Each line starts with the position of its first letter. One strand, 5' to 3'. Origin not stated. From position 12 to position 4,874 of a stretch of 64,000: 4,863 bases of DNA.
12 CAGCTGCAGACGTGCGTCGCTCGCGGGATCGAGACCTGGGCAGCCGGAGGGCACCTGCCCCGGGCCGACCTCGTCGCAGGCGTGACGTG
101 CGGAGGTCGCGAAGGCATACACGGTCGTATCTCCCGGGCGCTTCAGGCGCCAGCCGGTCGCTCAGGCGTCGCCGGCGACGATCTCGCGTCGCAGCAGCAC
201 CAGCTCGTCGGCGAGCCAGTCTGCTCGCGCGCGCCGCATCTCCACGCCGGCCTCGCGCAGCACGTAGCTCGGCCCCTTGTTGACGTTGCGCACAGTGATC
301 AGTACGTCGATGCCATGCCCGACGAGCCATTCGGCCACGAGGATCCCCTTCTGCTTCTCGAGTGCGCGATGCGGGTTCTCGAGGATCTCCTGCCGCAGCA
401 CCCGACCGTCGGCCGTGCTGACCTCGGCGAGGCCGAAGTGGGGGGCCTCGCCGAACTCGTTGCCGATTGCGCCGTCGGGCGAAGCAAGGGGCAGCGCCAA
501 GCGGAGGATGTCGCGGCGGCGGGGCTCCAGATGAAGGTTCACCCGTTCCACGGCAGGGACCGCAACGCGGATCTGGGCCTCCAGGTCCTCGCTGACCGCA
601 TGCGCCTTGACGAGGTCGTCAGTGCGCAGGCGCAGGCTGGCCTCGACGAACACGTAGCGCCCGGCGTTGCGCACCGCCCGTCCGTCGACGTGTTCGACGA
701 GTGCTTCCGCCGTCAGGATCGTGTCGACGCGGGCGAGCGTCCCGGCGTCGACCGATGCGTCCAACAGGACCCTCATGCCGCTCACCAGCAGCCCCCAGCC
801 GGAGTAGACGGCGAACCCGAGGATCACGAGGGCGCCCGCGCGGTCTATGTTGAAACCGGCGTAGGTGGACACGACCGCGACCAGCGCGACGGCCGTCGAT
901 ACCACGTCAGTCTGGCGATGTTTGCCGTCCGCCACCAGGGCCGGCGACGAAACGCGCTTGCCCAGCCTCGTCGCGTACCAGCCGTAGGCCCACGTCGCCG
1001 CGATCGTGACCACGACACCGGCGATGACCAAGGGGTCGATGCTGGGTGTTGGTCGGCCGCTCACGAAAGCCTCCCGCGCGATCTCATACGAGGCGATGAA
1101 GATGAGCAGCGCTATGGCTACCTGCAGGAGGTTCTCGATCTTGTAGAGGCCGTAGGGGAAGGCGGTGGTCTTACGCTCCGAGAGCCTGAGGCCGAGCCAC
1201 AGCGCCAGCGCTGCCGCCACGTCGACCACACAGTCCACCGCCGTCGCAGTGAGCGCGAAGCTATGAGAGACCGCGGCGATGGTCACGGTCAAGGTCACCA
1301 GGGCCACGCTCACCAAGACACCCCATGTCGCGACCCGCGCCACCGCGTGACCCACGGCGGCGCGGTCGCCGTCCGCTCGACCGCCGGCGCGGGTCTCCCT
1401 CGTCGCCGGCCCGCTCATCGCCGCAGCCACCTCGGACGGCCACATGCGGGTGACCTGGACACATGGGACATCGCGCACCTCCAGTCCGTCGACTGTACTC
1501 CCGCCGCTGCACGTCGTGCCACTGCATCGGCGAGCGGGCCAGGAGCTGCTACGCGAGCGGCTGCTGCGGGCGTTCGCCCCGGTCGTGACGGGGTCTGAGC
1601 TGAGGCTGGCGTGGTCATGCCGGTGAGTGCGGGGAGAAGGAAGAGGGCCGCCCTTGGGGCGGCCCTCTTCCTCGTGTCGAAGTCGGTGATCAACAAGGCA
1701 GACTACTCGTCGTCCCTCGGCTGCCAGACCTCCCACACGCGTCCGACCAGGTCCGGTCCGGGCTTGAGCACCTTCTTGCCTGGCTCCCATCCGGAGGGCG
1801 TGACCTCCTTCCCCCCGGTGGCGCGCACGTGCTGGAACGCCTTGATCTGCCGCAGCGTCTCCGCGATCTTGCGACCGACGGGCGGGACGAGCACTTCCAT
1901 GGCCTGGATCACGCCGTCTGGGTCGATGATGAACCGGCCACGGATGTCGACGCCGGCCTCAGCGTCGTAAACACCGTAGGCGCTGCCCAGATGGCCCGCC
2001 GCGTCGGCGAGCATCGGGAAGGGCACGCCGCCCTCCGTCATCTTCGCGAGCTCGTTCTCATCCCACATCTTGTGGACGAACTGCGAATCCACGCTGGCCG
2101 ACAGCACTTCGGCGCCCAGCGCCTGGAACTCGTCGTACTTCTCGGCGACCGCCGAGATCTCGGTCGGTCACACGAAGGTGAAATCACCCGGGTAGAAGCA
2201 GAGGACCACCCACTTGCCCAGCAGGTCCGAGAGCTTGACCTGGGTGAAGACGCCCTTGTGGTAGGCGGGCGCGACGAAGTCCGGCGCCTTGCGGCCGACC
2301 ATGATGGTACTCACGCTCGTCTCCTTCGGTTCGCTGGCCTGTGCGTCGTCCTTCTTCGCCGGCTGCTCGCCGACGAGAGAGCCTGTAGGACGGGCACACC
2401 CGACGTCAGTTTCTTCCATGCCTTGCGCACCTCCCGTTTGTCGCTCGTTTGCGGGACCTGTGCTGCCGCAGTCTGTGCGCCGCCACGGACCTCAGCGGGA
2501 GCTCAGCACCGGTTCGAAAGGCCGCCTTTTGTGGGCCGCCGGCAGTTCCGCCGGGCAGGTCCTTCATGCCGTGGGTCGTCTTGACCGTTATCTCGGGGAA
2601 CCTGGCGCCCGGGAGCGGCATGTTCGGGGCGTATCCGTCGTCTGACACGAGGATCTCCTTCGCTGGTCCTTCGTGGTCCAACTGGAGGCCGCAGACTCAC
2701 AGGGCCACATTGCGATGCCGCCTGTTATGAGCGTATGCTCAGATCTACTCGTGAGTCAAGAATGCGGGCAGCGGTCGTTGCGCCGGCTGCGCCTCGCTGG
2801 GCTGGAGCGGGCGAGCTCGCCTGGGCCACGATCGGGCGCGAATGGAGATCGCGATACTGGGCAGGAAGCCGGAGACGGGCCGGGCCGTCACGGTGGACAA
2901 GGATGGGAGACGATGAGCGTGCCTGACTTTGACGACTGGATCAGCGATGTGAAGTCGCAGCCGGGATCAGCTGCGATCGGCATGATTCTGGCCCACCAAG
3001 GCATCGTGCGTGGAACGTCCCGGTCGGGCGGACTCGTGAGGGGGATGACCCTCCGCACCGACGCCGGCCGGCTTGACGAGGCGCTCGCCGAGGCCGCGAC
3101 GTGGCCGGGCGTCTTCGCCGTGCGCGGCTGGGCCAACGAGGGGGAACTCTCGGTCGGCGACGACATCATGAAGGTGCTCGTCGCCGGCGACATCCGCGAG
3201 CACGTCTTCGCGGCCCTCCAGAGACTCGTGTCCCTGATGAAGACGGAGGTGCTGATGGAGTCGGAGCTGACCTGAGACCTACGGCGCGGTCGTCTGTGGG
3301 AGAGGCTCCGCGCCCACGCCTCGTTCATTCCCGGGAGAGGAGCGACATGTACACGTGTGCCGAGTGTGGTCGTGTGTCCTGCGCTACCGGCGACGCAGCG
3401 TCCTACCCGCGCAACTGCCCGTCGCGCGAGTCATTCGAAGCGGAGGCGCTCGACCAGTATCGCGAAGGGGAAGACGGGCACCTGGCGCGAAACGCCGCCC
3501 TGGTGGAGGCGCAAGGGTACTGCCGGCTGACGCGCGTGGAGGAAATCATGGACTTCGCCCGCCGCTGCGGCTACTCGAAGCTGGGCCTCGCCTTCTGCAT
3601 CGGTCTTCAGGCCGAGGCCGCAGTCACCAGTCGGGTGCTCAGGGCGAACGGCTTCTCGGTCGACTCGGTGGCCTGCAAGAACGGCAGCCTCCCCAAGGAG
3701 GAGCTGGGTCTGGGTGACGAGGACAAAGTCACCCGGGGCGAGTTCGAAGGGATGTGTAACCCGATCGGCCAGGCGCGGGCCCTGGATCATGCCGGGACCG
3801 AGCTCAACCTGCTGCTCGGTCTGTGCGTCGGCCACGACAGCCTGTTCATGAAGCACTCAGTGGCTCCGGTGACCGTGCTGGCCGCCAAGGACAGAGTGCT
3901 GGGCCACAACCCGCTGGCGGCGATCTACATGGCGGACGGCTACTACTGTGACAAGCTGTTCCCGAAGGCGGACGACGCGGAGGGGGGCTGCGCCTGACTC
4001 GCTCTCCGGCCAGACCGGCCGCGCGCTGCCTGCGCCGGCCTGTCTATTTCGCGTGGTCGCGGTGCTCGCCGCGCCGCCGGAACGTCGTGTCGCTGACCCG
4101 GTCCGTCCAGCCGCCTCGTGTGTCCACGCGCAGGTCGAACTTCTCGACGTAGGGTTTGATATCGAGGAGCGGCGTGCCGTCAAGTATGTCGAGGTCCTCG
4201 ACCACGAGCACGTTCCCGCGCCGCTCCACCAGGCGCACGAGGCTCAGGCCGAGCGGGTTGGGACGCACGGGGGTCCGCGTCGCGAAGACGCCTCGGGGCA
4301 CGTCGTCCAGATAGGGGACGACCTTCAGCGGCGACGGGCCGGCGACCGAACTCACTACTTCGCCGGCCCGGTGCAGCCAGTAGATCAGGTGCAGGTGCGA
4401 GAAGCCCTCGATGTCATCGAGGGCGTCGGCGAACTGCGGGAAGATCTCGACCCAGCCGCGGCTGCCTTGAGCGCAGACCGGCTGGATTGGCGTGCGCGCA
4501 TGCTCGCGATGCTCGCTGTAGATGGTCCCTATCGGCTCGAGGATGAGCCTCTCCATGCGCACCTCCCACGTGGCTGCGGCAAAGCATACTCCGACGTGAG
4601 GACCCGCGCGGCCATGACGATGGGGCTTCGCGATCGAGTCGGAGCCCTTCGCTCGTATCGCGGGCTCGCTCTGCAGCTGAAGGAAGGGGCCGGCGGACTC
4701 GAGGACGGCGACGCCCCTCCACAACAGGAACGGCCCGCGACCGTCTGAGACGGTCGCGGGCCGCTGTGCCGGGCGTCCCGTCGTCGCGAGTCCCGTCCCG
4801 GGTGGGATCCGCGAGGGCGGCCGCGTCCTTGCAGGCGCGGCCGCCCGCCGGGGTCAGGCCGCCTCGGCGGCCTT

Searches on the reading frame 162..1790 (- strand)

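Call 6: search_protein_families(library=pfam, proteins=[window:162-1790:-], max_evalue=0.001)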
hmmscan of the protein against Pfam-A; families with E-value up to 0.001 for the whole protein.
window:162-1790:- (542 aa): 3 families
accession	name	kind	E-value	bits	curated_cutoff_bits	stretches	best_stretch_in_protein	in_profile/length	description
PF01545.26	Cation_efflux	-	1.1e-27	97.5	26.6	1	158-343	5-198/198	Cation efflux family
PF16916.11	ZT_dimer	-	7e-08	32.8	26.7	1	351-423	5-77/78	Dimerisation domain of Zinc Transporter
PF02579.22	Nitro_FeMo-Co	-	1.2e-07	32.4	26.3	1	440-521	3-80/94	Dinitrogenase iron-molybdenum cofactor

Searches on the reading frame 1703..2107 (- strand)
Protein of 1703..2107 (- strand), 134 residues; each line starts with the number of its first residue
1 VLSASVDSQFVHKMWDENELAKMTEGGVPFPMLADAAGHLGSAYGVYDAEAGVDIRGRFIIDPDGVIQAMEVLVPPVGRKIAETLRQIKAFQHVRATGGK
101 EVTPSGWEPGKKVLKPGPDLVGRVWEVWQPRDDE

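Call 6: search_protein_families(library=pfam, proteins=[window:1703-2107:-], max_evalue=0.001)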
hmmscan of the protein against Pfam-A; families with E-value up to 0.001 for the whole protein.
window:1703-2107:- (134 aa): 3 families
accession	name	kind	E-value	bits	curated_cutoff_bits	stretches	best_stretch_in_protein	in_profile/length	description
PF00578.27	AhpC-TSA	-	4.8e-12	46.4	26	1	2-69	63-123/124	AhpC/TSA family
PF10417.14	1-cysPrx_C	-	7.3e-09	35.9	21.1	1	90-126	1-40/41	C-terminal domain of 1-Cys peroxiredoxin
PF08534.16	Redoxin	-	3.3e-08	33.9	26.6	1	5-82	70-144/148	Redoxin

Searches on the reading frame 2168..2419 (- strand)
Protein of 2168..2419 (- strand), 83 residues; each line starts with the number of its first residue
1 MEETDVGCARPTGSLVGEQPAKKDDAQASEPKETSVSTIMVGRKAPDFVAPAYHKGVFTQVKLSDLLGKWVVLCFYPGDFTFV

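Call 6: search_protein_families(library=pfam, proteins=[window:2168-2419:-], max_evalue=0.001)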
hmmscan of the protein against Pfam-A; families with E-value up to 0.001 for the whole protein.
window:2168-2419:- (83 aa): 1 family
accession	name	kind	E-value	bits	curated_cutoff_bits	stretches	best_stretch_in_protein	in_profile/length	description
PF00578.27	AhpC-TSA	-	2.5e-10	40.8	26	1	41-83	1-40/124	AhpC/TSA family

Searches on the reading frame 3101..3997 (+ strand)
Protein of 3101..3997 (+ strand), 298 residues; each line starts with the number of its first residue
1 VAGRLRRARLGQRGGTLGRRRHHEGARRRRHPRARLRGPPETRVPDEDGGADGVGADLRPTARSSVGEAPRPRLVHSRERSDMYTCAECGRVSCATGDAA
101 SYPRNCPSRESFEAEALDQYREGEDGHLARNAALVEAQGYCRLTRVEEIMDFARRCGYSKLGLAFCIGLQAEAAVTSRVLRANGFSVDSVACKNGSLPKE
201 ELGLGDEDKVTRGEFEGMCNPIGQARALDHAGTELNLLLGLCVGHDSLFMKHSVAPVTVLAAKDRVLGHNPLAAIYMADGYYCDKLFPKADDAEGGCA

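Call 6: search_protein_families(library=pfam, proteins=[window:3101-3997:+], max_evalue=0.001)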
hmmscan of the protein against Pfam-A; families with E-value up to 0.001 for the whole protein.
window:3101-3997:+ (298 aa): 1 family
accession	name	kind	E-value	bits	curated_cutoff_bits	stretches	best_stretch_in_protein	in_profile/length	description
PF08901.16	DUF1847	-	5.6e-60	201.9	25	1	112-260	9-157/157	Protein of unknown function (DUF1847)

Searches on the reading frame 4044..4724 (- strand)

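Call 6: search_protein_families(library=pfam, proteins=[window:4044-4724:-], max_evalue=0.001)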
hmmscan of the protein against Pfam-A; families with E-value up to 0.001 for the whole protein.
window:4044-4724:- (226 aa): 1 family
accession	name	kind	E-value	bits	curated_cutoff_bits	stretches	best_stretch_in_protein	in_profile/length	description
PF01980.22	TrmO_N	-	3.5e-38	130.8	26.8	1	78-197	2-116/116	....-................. O N-terminal domain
